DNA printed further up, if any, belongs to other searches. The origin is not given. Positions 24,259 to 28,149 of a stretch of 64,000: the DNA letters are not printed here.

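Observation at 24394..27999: Stand-alone ~1200-aa KAP/YobI-type NTPase with TM helices inserted between Walker A and Walker B: candidate single-gene defence or sensor system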

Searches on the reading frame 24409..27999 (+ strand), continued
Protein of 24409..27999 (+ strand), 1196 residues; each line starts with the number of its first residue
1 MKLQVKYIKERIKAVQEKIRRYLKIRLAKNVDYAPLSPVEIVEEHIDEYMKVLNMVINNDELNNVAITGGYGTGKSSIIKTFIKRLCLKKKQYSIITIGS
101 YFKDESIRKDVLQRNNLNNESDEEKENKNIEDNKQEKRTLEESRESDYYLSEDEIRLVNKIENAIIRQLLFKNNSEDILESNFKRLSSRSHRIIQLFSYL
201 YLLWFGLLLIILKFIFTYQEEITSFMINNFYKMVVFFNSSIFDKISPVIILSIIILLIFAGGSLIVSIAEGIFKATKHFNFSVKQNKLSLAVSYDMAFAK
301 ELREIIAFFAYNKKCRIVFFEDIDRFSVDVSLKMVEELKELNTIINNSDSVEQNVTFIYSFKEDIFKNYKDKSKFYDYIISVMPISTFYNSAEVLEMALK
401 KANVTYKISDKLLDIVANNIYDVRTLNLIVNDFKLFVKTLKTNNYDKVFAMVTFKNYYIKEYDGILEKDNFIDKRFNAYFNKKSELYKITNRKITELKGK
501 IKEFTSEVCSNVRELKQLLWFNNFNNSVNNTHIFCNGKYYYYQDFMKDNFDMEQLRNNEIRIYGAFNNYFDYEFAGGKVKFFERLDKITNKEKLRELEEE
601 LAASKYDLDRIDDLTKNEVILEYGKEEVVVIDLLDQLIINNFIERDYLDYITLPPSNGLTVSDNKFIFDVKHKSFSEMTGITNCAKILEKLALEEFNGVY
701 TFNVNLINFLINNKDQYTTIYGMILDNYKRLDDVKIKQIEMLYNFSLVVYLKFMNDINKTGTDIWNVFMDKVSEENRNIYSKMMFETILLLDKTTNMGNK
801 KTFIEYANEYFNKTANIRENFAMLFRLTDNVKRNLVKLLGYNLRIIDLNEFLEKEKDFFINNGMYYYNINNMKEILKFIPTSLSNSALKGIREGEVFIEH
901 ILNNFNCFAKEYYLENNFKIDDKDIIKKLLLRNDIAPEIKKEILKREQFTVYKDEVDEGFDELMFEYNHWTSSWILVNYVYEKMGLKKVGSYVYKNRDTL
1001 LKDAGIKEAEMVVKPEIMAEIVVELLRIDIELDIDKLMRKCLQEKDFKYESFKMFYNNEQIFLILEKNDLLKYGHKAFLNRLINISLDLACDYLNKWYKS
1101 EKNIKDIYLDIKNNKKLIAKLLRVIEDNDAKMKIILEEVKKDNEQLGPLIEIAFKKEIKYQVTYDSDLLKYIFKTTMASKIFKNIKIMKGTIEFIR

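Call 35: find_encoding_contigs(protein=P0009, flank=10000, max_places=3)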
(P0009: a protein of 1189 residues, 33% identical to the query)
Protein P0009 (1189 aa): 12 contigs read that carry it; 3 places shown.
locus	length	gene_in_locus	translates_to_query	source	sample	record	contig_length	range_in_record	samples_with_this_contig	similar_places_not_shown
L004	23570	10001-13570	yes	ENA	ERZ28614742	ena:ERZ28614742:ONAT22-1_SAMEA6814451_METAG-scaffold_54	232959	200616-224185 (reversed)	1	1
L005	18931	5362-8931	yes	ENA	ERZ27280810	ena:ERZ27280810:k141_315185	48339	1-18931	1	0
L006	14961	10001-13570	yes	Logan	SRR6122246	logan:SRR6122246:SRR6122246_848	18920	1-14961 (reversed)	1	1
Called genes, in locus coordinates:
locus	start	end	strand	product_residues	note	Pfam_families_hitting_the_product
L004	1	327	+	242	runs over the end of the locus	PF19567:CpsB_CapC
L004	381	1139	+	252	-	PF02397:Bac_transf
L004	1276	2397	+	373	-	PF13439:Glyco_transf_4, PF13579:Glyco_trans_4_4, PF00534:Glycos_transf_1, PF13692:Glyco_trans_1_4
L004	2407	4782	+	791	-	PF04230:PS_pyruv_trans, PF13187:Fer4_9 (weak), PF12838:Fer4_7, PF14697:Fer4_21 (weak), PF00037:Fer4 (weak), PF12837:Fer4_6 (weak), PF13237:Fer4_10 (weak), PF04432:FrhB_FdhB_C, +4 more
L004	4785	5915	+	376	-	PF13439:Glyco_transf_4, PF00534:Glycos_transf_1, PF13692:Glyco_trans_1_4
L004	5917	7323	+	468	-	PF01943:Polysacc_synt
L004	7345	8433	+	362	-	-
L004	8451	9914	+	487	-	PF03816:LytR_cpsA_psr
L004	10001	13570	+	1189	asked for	PF20693:YobI-ATPase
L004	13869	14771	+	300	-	PF02541:Ppx-GppA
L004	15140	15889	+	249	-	PF15515:MvaI_BcnI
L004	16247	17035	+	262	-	-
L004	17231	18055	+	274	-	-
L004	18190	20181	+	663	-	PF00456:Transketolase_N, PF00676:E1_dh (weak), PF02779:Transket_pyr, PF22613:Transketolase_C_1, PF02780:Transketolase_C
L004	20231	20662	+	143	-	PF10747:SirA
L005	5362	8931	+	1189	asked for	PF20693:YobI-ATPase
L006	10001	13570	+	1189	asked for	PF20693:YobI-ATPase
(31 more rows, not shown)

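Call 37: find_related_loci(query=A1, collection=genome_contigs, flank=10000)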
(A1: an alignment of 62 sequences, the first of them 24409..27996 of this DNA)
Query A1 (1196 aa) in genome_contigs; peptide patterns used: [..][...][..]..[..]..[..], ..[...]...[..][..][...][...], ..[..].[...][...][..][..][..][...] (x = any residue, [..] = any of these).
600 stretches matched a pattern (row limit reached: there are more); 504 encode a relative of the query (tblastn E <= 1e-3); the best 80 are kept; 80 distinct loci.
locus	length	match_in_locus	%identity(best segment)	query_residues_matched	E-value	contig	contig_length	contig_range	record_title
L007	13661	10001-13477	36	1-1194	0e+0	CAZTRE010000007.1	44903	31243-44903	MAG TPA_asm: uncultured Mycoplasma sp. isolate SRP287540_co1_217 genome assembly, contig: NODE_757_length_44903_cov_24.6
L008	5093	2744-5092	36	24-819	1e-119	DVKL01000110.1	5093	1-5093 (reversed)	MAG TPA_asm: Candidatus Faecimonas intestinavium isolate USAMLcec2-12447 USAMLcec2__C178021_L5093_SRR5280393, whole geno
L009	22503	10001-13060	29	29-1100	9e-89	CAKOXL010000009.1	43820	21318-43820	MAG: uncultured Bacilli bacterium isolate REFINED_METABAT215_TOP10_CONTIGS_1500_ASSEMBLY_K77_MERGED__Hadza_PheChl_Fiber-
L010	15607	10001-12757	26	32-981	1e-50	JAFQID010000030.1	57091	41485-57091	MAG: Bacilli bacterium isolate RGIG1841 Goat_Cecum-5__c56642, whole genome shotgun sequence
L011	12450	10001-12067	28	33-765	2e-50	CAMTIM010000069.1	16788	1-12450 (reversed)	MAG TPA_asm: uncultured Peptostreptococcaceae bacterium isolate ERR5094901_bin.4_metaWRAP_v1.3_MAG genome assembly, cont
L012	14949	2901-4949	25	3-716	3e-49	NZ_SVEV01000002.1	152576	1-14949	MAG: Pseudobutyrivibrio sp. isolate SIG315 NODE_199_length_152576_cov_24.263523, whole genome shotgun sequence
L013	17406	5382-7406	26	12-716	4e-46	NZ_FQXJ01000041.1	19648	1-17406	Desulfosporosinus lacus DSM 15449, whole genome shotgun sequence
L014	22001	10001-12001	27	30-714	5e-46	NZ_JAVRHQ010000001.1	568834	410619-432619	Autumnicola tepida strain F363 1, whole genome shotgun sequence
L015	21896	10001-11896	27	47-713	2e-44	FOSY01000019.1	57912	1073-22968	Lachnospiraceae bacterium KH1T2 genome assembly, contig: Ga0105812_119, whole genome shotgun sequence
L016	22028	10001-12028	26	9-713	4e-44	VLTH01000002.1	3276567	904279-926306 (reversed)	UNVERIFIED_CONTAM: Acetivibrio alkalicellulosi strain DSM 17461 CloalDRAFT_CAG.2, whole genome shotgun sequence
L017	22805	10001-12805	26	20-985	7e-44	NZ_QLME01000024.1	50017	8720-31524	Halanaerobium saccharolyticum strain MSL 17.2 Ga0206410_124, whole genome shotgun sequence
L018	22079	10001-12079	24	6-710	1e-43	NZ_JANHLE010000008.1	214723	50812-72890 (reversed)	Pseudomonas putida strain 31303 putida31303_8, whole genome shotgun sequence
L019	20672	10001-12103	25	6-721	7e-43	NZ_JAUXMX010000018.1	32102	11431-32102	MAG: Pseudomonas sp. isolate C1_concoct.bin.126 C1_k141_214455, whole genome shotgun sequence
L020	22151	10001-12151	24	9-773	8e-43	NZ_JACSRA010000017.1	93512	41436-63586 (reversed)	Clostridium cibarium strain Sa3CVN1 NODE_17_length_93512_cov_55.123070, whole genome shotgun sequence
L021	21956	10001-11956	28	33-711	7e-42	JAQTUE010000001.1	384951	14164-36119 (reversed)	MAG: Paludibacter sp. isolate STB_57 NODE_48_length_384951_cov_9.845168_Sandtown_B, whole genome shotgun sequence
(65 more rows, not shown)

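Call 42: find_encoding_contigs(protein=P0008, flank=10000, max_places=2)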
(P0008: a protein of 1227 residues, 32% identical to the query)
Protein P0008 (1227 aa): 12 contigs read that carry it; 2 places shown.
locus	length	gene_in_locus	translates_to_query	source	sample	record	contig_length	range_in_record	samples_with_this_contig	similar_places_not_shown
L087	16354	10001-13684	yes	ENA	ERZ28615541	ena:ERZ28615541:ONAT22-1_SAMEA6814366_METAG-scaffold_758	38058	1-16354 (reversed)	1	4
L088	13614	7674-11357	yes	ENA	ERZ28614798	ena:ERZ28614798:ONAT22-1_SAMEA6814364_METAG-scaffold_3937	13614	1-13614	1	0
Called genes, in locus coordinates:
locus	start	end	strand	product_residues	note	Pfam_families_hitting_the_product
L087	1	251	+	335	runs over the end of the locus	PF01757:Acyl_transf_3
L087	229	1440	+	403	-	PF13439:Glyco_transf_4, PF13579:Glyco_trans_4_4 (weak), PF00534:Glycos_transf_1, PF13692:Glyco_trans_1_4, PF13524:Glyco_trans_1_2 (weak)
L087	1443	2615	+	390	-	PF04055:Radical_SAM, PF13186:SPASM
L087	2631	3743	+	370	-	PF13439:Glyco_transf_4, PF00534:Glycos_transf_1, PF13692:Glyco_trans_1_4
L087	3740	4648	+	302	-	PF05704:Caps_synth, PF04488:Gly_transf_sug (weak)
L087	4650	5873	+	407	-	-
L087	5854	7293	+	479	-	PF01943:Polysacc_synt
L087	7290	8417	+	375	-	PF04230:PS_pyruv_trans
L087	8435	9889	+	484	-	PF03816:LytR_cpsA_psr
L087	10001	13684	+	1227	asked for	PF13401:AAA_22 (faint), PF20693:YobI-ATPase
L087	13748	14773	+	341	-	-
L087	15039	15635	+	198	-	-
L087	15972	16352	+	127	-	?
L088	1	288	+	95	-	?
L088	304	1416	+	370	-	PF13439:Glyco_transf_4, PF00534:Glycos_transf_1, PF13692:Glyco_trans_1_4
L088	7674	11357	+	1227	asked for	PF13401:AAA_22 (faint), PF20693:YobI-ATPase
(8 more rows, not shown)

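Call 43: find_encoding_contigs(protein=P0014, flank=10000, max_places=2)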
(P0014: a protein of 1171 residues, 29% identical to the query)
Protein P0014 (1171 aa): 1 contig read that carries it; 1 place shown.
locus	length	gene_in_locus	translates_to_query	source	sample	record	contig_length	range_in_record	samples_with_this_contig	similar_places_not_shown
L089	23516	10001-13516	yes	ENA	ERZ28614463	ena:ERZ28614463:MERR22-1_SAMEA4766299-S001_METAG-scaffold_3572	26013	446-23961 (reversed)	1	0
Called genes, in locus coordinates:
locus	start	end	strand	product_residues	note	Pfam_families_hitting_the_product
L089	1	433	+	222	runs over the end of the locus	PF02397:Bac_transf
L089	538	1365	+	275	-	PF00535:Glycos_transf_2, PF10111:Glyco_tranf_2_2, PF13641:Glyco_tranf_2_3 (faint)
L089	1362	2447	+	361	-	PF13439:Glyco_transf_4, PF13477:Glyco_trans_4_2 (weak), PF00534:Glycos_transf_1, PF13692:Glyco_trans_1_4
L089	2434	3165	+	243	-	-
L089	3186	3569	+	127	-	PF00534:Glycos_transf_1, PF13692:Glyco_trans_1_4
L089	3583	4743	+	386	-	PF04932:Wzy_C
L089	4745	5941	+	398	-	PF00534:Glycos_transf_1, PF13692:Glyco_trans_1_4, PF13524:Glyco_trans_1_2 (weak)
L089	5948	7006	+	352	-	PF04230:PS_pyruv_trans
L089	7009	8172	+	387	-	-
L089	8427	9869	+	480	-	PF03816:LytR_cpsA_psr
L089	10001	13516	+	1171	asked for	PF20693:YobI-ATPase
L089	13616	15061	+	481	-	PF03816:LytR_cpsA_psr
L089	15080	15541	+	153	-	PF04892:VanZ-LLP1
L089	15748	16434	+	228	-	PF02706:Wzz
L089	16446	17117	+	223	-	PF10609:ParA, PF13614:AAA_31, PF00142:Fer4_NifH, PF01656:CbiA, PF09140:MipZ (faint)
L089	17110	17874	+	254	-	PF19567:CpsB_CapC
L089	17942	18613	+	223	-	PF14622:Ribonucleas_3_3, PF00636:Ribonuclease_3, PF00035:dsrm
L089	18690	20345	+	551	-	PF00753:Lactamase_B, PF12706:Lactamase_B_2 (weak), PF22505:RNase_J_b_CASP, PF07521:RMMBL (weak), PF17770:RNase_J_C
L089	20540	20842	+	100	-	PF00829:Ribosomal_L21p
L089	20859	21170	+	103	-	PF04327:Peptidase_Prp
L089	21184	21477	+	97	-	PF01016:Ribosomal_L27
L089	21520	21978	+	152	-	PF00293:NUDIX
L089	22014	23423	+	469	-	PF00144:Beta-lactamase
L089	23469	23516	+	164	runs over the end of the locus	?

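Call 44: find_encoding_contigs(protein=P0018, flank=10000, max_places=2)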
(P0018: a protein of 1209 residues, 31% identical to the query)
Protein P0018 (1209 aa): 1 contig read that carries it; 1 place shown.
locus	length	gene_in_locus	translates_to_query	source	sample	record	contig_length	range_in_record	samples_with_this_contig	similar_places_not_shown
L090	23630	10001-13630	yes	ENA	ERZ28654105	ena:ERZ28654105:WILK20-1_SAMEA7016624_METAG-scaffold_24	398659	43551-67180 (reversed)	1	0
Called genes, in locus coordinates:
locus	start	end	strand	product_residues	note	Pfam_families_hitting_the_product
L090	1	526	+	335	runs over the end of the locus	PF00535:Glycos_transf_2, PF10111:Glyco_tranf_2_2, PF13641:Glyco_tranf_2_3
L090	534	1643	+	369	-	PF14897:EpsG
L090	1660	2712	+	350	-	PF04230:PS_pyruv_trans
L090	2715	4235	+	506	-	PF01943:Polysacc_synt, PF13440:Polysacc_synt_3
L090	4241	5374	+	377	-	PF00037:Fer4 (weak), PF12838:Fer4_7, PF13187:Fer4_9, PF14697:Fer4_21, PF12797:Fer4_2 (weak), PF12837:Fer4_6 (weak), PF00037:Fer4 (weak), PF04432:FrhB_FdhB_C, +4 more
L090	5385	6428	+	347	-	PF01757:Acyl_transf_3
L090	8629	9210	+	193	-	-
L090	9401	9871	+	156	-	PF12869:tRNA_anti-like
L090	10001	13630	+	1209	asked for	PF20693:YobI-ATPase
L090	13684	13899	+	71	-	-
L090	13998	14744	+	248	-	-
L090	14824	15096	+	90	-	-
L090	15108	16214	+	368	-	-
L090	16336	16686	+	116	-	-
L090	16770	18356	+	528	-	-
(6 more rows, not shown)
